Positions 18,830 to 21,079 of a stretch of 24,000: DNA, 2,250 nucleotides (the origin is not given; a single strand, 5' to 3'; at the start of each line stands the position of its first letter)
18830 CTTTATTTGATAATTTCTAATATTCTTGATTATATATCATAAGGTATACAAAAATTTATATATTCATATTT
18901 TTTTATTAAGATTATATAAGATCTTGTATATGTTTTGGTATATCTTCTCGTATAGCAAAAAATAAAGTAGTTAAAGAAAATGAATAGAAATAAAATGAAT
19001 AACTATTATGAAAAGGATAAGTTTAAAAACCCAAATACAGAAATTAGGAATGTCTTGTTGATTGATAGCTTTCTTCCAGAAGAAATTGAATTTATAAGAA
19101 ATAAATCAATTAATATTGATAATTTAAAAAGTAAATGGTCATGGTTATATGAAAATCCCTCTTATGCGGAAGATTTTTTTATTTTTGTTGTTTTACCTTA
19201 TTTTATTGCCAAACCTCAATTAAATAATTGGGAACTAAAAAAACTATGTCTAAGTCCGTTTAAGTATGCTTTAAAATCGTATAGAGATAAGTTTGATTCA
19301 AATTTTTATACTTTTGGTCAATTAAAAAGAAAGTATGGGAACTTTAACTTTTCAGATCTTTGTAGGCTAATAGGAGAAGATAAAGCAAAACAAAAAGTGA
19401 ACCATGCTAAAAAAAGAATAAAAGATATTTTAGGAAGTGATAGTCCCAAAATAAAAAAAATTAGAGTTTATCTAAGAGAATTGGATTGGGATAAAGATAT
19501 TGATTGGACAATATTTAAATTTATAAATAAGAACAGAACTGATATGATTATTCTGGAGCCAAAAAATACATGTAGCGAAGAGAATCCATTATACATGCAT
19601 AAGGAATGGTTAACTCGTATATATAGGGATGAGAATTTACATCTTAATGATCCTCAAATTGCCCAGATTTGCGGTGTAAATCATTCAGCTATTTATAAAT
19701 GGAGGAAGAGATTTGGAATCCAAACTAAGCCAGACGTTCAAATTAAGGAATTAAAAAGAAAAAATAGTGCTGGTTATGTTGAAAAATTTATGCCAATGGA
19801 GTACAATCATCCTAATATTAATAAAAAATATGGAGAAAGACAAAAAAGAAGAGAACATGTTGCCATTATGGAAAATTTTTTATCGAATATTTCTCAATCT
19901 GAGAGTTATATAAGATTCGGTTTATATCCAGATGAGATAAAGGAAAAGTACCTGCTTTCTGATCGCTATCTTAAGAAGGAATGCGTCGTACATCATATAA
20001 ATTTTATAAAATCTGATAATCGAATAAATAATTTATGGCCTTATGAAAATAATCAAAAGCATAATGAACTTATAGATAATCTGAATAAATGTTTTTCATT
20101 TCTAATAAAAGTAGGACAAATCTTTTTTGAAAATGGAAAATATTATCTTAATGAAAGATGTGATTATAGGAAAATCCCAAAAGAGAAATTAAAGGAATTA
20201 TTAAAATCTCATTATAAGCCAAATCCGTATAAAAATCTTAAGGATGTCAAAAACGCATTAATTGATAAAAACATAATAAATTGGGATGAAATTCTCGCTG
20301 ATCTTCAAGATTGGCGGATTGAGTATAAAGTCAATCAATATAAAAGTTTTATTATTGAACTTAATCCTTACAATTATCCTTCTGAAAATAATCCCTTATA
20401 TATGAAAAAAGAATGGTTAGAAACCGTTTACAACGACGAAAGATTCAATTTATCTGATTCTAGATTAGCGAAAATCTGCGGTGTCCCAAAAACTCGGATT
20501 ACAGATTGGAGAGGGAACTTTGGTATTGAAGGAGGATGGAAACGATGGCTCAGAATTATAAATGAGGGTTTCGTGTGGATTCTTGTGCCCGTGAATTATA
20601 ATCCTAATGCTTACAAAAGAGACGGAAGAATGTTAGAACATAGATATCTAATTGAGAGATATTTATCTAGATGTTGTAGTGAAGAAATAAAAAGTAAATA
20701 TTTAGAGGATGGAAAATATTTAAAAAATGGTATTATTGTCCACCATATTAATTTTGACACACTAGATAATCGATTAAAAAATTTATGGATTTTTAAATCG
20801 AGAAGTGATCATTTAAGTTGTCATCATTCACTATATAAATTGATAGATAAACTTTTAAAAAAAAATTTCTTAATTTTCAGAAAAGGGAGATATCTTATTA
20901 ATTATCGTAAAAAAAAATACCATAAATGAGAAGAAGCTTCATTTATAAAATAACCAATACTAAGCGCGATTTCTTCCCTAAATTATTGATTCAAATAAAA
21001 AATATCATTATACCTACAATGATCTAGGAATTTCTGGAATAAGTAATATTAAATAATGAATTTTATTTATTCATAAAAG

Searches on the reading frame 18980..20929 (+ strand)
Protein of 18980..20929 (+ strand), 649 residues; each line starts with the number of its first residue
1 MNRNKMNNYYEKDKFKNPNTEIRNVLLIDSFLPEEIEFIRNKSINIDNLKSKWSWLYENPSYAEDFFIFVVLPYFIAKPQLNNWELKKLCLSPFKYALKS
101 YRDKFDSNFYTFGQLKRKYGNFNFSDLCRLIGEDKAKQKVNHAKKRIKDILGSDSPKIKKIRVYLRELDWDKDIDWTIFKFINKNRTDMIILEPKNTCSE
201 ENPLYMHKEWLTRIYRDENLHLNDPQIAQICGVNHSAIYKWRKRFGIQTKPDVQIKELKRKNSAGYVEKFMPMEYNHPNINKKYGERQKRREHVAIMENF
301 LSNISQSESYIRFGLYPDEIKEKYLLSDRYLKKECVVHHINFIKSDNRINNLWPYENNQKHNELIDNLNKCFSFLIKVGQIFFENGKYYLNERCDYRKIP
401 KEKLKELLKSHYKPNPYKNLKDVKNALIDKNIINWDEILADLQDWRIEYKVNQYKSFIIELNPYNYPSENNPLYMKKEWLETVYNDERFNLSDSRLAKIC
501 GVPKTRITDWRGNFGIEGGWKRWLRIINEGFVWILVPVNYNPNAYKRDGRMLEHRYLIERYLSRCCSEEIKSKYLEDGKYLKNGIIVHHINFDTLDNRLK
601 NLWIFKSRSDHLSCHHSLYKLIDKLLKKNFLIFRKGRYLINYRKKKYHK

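Call 4: search_protein_families(library=pfam, proteins=[window:18980-20929:+], max_evalue=1)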
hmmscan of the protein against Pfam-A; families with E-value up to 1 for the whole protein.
window:18980-20929:+ (649 aa): 10 families
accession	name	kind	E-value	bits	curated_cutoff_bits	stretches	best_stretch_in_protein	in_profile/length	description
PF13392.12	HNH_3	-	2.6e-10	40.2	24.8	2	578-608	13-42/46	HNH endonuclease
PF13384.12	HTH_23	-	3.5e-07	30.3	24.6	1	222-245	18-41/50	Homeodomain-like domain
PF13518.12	HTH_28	-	0.0023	18.4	25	1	223-246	14-37/52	Helix-turn-helix domain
PF05385.17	Adeno_E4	-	0.017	16.1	27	0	473-500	51-78/108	Mastadenovirus early E4 13 kDa protein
PF02650.20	HTH_WhiA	-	0.025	15.4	27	1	102-150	35-83/84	WhiA C-terminal HTH domain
PF01527.26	HTH_Tnp_1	-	0.044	14.5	24.1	1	227-263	29-68/75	Transposase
PF13022.12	HTH_Tnp_1_2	-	0.052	14.1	27.9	1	223-244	28-49/122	Helix-turn-helix of insertion element transposase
PF06056.18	Terminase_5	-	0.086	13.2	20.3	1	225-244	17-36/58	Putative ATPase subunit of terminase (gpP-like)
PF13551.12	HTH_29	-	0.096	13.2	28.1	1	225-245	16-36/64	Winged helix-turn helix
PF12728.13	HTH_17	-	0.15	12.7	27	0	225-244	5-24/51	Helix-turn-helix domain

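Call 5: search_protein_families(library=padloc, proteins=[window:18980-20929:+], max_evalue=1)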
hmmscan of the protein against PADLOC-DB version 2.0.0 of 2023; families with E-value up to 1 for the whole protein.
window:18980-20929:+ (649 aa): 0 families

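Call 62: search_protein_families(library=phrogs, proteins=[window:18980-20929:+], max_evalue=0.01)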
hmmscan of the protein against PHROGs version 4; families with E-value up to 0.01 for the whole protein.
window:18980-20929:+ (649 aa): 14 families
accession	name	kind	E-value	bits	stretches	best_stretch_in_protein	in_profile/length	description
phrog_7545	-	DNA, RNA and nucleotide metabolism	5e-16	60.3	3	474-617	4-135/160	HNH endonuclease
phrog_19902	-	DNA, RNA and nucleotide metabolism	9.9e-11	42.8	2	326-408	97-179/221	HNH endonuclease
phrog_12058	-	unknown function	1.2e-09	38.1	1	202-257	384-437/768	-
phrog_10730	-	DNA, RNA and nucleotide metabolism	8.3e-09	36.4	1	521-613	65-140/234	HNH endonuclease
phrog_8446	-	DNA, RNA and nucleotide metabolism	2.8e-08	34.7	1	205-263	58-114/211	HNH endonuclease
phrog_20891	-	DNA, RNA and nucleotide metabolism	5.3e-08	33.8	0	328-358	166-196/219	HNH endonuclease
phrog_7950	-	transcription regulation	8.8e-06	26.7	0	218-257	17-56/68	transcriptional repressor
phrog_21964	-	DNA, RNA and nucleotide metabolism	8.8e-06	26.5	1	541-622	148-219/244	HNH endonuclease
phrog_25114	-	unknown function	1.4e-05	26.1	0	549-619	74-135/156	-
phrog_2538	-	head and packaging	1.8e-05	25.9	1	222-271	19-68/129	terminase small subunit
phrog_3638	-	transcription regulation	0.002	19.2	0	225-244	29-48/73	CII-like transcriptional activator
phrog_24252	-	DNA, RNA and nucleotide metabolism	0.0026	19.1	0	573-615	27-70/146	HNH endonuclease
phrog_4441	-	DNA, RNA and nucleotide metabolism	0.0081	17.5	0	479-511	8-39/98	HTH DNA binding protein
phrog_15471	-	DNA, RNA and nucleotide metabolism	0.0084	17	0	578-617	44-82/183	HNH endonuclease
